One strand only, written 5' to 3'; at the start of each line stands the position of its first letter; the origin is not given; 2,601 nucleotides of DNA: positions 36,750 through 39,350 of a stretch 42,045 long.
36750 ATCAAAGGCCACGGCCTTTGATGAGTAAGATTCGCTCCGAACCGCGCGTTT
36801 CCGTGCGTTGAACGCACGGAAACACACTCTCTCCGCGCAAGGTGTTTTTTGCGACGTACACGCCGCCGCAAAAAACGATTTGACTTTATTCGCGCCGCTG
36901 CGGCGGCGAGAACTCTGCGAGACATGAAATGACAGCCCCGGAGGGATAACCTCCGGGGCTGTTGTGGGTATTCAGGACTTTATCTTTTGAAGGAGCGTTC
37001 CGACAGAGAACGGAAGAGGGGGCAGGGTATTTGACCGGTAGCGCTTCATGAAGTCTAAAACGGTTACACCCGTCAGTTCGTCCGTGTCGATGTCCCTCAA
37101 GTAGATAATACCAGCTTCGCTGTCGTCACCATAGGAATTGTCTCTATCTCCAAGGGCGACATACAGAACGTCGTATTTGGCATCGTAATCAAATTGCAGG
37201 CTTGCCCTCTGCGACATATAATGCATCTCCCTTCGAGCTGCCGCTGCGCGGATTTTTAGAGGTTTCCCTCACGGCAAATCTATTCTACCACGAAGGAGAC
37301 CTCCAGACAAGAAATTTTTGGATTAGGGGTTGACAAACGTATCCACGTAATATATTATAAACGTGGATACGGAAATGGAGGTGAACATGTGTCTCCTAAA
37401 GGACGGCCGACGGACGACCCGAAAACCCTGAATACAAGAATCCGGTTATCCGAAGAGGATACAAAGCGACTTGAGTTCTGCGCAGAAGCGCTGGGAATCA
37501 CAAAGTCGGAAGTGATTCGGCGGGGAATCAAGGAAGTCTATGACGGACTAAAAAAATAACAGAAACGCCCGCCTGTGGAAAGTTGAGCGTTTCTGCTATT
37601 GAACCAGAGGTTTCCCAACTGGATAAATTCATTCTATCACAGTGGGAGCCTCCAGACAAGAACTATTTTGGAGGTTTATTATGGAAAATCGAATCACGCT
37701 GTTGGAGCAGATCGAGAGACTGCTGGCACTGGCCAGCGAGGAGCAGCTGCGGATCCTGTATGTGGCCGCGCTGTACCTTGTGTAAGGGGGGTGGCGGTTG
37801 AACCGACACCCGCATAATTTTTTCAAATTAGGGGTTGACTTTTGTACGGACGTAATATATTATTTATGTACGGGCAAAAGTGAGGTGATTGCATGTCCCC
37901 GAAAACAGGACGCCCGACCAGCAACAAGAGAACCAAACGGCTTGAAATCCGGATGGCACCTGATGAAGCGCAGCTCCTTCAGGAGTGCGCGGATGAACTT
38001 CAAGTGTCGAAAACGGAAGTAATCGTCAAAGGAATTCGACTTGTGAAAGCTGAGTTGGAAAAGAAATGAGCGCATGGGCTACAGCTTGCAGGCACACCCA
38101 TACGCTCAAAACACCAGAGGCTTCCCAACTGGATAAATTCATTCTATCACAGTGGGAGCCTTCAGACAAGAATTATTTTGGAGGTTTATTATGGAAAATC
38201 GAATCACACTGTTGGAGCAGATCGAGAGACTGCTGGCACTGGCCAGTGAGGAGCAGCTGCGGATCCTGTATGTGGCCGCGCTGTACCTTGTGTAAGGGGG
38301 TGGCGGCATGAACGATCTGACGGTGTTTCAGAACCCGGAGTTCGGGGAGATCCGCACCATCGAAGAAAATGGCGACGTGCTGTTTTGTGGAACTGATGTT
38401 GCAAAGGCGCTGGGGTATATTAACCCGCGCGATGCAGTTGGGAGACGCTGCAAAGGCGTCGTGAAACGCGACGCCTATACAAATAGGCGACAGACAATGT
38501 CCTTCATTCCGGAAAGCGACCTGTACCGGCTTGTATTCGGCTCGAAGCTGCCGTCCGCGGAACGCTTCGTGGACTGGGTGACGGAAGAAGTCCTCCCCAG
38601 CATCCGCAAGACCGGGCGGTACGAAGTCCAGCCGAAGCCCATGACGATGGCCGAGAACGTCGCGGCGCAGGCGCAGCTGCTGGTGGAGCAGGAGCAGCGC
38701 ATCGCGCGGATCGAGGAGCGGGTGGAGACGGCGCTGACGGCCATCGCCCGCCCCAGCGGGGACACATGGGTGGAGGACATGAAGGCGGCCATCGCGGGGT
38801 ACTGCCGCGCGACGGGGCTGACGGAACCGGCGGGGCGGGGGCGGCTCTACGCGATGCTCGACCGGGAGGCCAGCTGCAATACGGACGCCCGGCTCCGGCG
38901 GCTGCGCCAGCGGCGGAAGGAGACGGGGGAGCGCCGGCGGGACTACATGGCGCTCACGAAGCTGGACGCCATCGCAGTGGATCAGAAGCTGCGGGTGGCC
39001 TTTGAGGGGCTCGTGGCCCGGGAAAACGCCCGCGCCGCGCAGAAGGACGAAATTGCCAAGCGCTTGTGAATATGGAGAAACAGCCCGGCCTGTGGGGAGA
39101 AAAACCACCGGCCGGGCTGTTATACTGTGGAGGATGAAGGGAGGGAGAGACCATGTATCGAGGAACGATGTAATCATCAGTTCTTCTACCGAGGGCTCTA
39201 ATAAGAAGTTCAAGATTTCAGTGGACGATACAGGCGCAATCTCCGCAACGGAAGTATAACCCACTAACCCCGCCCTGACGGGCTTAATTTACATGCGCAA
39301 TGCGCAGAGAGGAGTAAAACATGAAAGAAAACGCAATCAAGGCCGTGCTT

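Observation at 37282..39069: P22 immI-like antirepressor control region: two tandem Arc/Mnt-type RHH repressor modules upstream of ant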

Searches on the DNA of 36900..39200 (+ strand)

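Call 27: search_rna_families(source=window, start=36900, end=39200, threshold=evalue, max_evalue=5)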
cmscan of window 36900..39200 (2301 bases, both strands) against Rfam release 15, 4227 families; matches with E-value up to 5: 8.
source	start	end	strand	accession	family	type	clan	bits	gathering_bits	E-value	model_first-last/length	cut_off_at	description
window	37553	37600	-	RF03790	MIR8008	Gene; miRNA;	-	23.9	66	0.071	1-55/55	no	MIR8008 microRNA precursor family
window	36922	36965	+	RF00514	His_leader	Cis-reg; leader;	-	19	49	4.5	80-123/126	no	Histidine operon leader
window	37247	37315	+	RF00678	mir-140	Gene; miRNA;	-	18.5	70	0.66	1-79/79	no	mir-140 microRNA precursor family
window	39079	39123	+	RF03549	mir-15_2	Gene; miRNA;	-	17.4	80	4.3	1-56/56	no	mir-15_2 microRNA precursor family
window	36941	36964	+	RF01119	sR32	Gene; snRNA; snoRNA; CD-box;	-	16.7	40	0.17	34-57/57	no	Small nucleolar RNA sR32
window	39079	39120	-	RF01519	CC0196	Gene; sRNA;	-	16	35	1.9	32-58/58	no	Caulobacter sRNA CC0196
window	36920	36958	-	RF02401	ClpQY_promoter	Cis-reg;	-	14.7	42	4.6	1-35/57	no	ClpQY promoter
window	38579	38619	+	RF02878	MH_s7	Gene; sRNA;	-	11.4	221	3.8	227-267/312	no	Mesorhizobail RNA 7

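Call 46: search_dna_similar(query=window:36900-39200:+, collection=phages, mode=distant, max_rows=15)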
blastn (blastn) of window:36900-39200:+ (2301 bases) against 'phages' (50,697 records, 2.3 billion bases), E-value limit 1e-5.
Records with a match: 1; places in all: 1; records where one place covers at least 80% of the query: 0.
Best place of each record, by identity: 60-80% 1.
By first word of the organism name: Bacteriophage 1.
By host as written in the record: - 1.
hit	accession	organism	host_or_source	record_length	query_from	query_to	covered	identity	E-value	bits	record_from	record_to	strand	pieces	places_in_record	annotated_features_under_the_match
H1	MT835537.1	Bacteriophage sp.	human fecal samples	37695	649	741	4%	77.9%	1e-9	72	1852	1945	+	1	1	record has no annotation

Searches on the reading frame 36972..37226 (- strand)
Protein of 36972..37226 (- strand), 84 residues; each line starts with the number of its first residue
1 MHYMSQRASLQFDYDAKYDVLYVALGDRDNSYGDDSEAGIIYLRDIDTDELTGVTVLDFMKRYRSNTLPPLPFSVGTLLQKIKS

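Call 6: search_protein_families(library=pfam, proteins=[window:36972-37226:-], max_evalue=1)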
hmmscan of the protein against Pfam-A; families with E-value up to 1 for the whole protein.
window:36972-37226:- (84 aa): 1 family
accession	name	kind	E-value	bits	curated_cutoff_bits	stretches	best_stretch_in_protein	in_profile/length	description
PF10049.14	DUF2283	-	0.014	16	23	1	12-58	2-47/49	Protein of unknown function (DUF2283)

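Call 7: search_protein_families(library=phrogs, proteins=[window:36972-37226:-], max_evalue=1)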
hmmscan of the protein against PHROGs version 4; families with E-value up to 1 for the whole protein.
window:36972-37226:- (84 aa): 1 family
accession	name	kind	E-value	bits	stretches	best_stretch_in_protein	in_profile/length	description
phrog_36767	-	unknown function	1.3e-19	71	1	5-72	7-77/95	-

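Call 64: search_protein_families(library=padloc, proteins=[window:36972-37226:-], max_evalue=0.1)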
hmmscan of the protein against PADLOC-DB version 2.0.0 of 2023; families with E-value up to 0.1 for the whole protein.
window:36972-37226:- (84 aa): 0 families

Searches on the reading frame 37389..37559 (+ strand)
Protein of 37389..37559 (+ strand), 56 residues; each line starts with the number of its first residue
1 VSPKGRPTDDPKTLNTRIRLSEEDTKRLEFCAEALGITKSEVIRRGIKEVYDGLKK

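Call 6: search_protein_families(library=pfam, proteins=[window:37389-37559:+], max_evalue=1)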
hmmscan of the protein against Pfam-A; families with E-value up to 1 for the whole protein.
window:37389-37559:+ (56 aa): 4 families
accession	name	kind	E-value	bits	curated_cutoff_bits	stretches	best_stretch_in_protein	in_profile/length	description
PF01402.27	RHH_1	-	5.2e-05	23.5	20.5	1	17-49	3-35/39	Ribbon-helix-helix protein, copG family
PF21983.2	NikA-like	-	0.0013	19.2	27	1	11-45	2-36/72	Mobilization protein NikA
PF19807.5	DUF6290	-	0.0021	18.6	27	1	17-47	5-35/72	Family of unknown function (DUF6290)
PF12651.13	RHH_3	-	0.047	14.1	21.6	1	18-50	7-39/44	Ribbon-helix-helix domain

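Call 7: search_protein_families(library=phrogs, proteins=[window:37389-37559:+], max_evalue=1)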
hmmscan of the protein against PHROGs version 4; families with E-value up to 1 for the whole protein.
window:37389-37559:+ (56 aa): 4 families
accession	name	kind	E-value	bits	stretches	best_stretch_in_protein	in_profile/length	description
phrog_876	-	transcription regulation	5e-15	56.7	1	3-56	57-110/239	transcriptional repressor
phrog_12301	-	transcription regulation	8.1e-05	24.2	1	18-47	59-88/96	transcriptional regulator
phrog_7325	-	transcription regulation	0.026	15.6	1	22-50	65-93/151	CopG-like transcriptional repressor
phrog_4085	-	unknown function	0.1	13.8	1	17-49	4-36/77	-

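Call 14: search_protein_families(library=ncbifam, proteins=[window:37389-37559:+], max_evalue=1)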
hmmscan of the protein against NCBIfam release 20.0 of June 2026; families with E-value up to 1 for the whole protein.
window:37389-37559:+ (56 aa): 5 families
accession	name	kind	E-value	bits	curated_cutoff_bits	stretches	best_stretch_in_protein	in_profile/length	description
NF053762.1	aCcr1_fam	equivalog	0.00015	21.6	60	1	26-49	13-36/38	aCcr1 family cell cycle regulator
NF046040.1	RelB_antitoxin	equivalog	0.0017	18.6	50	1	17-48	2-33/69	type II toxin-antitoxin system RelB family antitoxin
NF048017.1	antitoxin_RelB_like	equivalog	0.0037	17.4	50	1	19-51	1-33/70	type II toxin-antitoxin system RelB family antitoxin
NF050181.1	TA_anti_VapB_Myco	equivalog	0.058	13.9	60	1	20-49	9-38/72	type II toxin-antitoxin system VapB family antitoxin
NF047386.1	T4SS_SepA_fam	subfamily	0.088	12.6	110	1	16-53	2-39/182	T4SS efffector SepA family protein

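Call 59: search_solved_structures(query=A4, max_evalue=1, show_alignments=2)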
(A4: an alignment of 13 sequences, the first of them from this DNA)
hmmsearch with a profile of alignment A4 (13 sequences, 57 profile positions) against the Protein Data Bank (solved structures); distinct sequences matched with E-value up to 1: 19.
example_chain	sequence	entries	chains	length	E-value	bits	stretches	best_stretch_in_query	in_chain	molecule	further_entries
1p94_A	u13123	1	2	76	0.00059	23.4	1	14-51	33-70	plasmid partition protein ParG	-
2kel_A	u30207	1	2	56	0.0016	21.9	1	12-56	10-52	Uncharacterized protein 56B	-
5dan_A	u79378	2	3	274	0.014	19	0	3-32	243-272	2,5-diketo-D-gluconic acid reductase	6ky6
6kik_A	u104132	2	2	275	0.014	19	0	3-32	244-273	Oxidoreductase, aldo/keto reductase family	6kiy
2k9i_A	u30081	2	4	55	0.035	17.7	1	6-52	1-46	Uncharacterized protein ORF56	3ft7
4yxx_A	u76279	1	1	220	0.042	17.4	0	21-51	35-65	dTor_6x35L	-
5x3t_A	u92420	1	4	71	0.051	17.2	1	18-50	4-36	Antitoxin VapB26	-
3h87_C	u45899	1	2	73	0.06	16.9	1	22-49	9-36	Putative uncharacterized protein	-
7wj0_A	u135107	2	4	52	0.093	16.3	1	17-55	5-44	Antitoxin MazE6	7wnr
6a6x_C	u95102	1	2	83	0.12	16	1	11-40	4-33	Antitoxin MazE7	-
2mdv_A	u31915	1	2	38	0.17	15.5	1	20-49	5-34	Designed protein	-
4yy2_A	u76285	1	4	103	0.2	15.2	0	27-52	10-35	dTor_3x33L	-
4yy5_A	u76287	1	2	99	0.24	15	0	27-52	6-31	dTor_3x33L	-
5cwg_A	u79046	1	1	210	0.29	14.7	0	21-54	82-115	Designed helical repeat protein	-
2cwo_A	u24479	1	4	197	0.3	14.7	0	27-53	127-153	RNA silencing suppressor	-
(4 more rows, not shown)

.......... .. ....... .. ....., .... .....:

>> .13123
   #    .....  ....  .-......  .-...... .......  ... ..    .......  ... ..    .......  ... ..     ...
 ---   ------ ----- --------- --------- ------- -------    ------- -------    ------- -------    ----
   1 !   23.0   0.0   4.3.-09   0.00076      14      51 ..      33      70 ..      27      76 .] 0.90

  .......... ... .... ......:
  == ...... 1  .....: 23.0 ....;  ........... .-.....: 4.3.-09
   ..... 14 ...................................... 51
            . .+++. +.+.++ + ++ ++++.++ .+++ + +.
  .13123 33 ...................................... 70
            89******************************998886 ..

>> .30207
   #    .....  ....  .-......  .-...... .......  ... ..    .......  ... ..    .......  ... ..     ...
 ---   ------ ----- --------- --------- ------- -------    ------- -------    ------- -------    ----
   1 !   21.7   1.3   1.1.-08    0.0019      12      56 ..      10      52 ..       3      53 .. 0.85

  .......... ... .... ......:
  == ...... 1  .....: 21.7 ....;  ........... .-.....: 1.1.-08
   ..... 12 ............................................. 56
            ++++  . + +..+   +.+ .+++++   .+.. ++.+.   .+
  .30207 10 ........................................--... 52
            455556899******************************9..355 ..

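Call 64: search_protein_families(library=padloc, proteins=[window:37389-37559:+], max_evalue=0.1)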
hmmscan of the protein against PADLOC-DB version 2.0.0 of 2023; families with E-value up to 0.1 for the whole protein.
window:37389-37559:+ (56 aa): 0 families

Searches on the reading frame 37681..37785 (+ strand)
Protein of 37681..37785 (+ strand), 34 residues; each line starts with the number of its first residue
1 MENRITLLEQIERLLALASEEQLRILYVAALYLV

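Call 6: search_protein_families(library=pfam, proteins=[window:37681-37785:+], max_evalue=1)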
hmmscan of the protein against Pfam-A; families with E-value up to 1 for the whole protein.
window:37681-37785:+ (34 aa): 1 family
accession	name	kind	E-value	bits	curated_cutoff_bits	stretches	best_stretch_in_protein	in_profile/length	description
PF21733.3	Death_3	-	0.21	12.1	27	1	2-26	50-74/106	Death domain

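Call 7: search_protein_families(library=phrogs, proteins=[window:37681-37785:+], max_evalue=1)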
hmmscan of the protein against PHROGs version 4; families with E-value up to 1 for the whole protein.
window:37681-37785:+ (34 aa): 0 families

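Call 14: search_protein_families(library=ncbifam, proteins=[window:37681-37782:+], max_evalue=1)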
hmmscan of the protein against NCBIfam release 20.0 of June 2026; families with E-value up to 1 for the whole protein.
seq(34 aa): 0 families

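Call 28: search_protein_representatives(alignment_id=A2)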
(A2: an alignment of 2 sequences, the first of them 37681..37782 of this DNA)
Query: 2 sequences, 34 profile positions. Proteins with E-value up to 0.001 (for the whole library): 23; up to 1e-10: 8; up to 1e-30: 0. The best 23 are listed.
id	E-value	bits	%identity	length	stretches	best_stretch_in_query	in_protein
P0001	6.2e-17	77.4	-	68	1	1-34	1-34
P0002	5.4e-15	71.2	-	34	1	1-34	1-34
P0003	1.9e-14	69.4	-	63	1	1-34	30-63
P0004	9.0e-14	67.3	-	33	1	1-34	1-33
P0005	9.7e-14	67.2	-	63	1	1-34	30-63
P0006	3.7e-12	62.1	-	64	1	1-34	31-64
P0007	1.5e-11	60.2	-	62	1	1-33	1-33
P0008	6.0e-11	58.2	-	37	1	2-33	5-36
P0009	3.1e-10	56.0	-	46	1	1-33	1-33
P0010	5.7e-10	55.1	-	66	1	1-34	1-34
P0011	7.2e-10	54.8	-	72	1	1-34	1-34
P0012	9.2e-10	54.4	-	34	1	1-34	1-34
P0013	1.7e-09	53.6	-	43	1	8-34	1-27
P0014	5.3e-08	48.8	-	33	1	1-34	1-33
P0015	5.4e-08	48.8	-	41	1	1-27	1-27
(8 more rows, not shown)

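Call 64: search_protein_families(library=padloc, proteins=[window:37681-37785:+], max_evalue=0.1)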
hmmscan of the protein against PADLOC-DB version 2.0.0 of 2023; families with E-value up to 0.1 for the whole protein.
window:37681-37785:+ (34 aa): 0 families

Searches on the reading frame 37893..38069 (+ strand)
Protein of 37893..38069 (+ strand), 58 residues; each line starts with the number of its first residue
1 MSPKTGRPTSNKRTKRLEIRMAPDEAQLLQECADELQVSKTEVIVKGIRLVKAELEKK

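Call 6: search_protein_families(library=pfam, proteins=[window:37893-38069:+], max_evalue=1)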
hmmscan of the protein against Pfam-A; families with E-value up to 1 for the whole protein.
window:37893-38069:+ (58 aa): 1 family
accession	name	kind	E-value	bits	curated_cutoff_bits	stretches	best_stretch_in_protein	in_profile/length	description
PF21983.2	NikA-like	-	9.3e-05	22.9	27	1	12-42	2-32/72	Mobilization protein NikA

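Call 7: search_protein_families(library=phrogs, proteins=[window:37893-38069:+], max_evalue=1)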
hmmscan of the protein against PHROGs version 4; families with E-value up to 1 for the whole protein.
window:37893-38069:+ (58 aa): 3 families
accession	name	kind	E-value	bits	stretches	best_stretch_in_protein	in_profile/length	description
phrog_876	-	transcription regulation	1.2e-13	52.2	1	1-57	54-110/239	transcriptional repressor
phrog_582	-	transcription regulation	0.05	14.9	1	10-49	53-92/105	Arc-like repressor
phrog_32138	-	DNA, RNA and nucleotide metabolism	0.17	12.8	1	29-43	21-35/54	DNA binding protein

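Call 14: search_protein_families(library=ncbifam, proteins=[window:37893-38069:+], max_evalue=1)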
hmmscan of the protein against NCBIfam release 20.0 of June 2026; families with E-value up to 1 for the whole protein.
window:37893-38069:+ (58 aa): 2 families
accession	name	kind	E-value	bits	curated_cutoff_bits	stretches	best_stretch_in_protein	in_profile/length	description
NF010442.0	PRK13868.1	equivalog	0.086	11.6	1019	1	4-36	491-523/556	type IV secretion system single-stranded DNA binding effector VirE2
NF008671.0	PRK11675.1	equivalog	0.12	12.8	62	1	13-48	49-84/95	LexA regulated protein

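Call 64: search_protein_families(library=padloc, proteins=[window:37893-38069:+], max_evalue=0.1)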
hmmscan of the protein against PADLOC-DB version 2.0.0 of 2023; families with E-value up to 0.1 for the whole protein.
window:37893-38069:+ (58 aa): 0 families
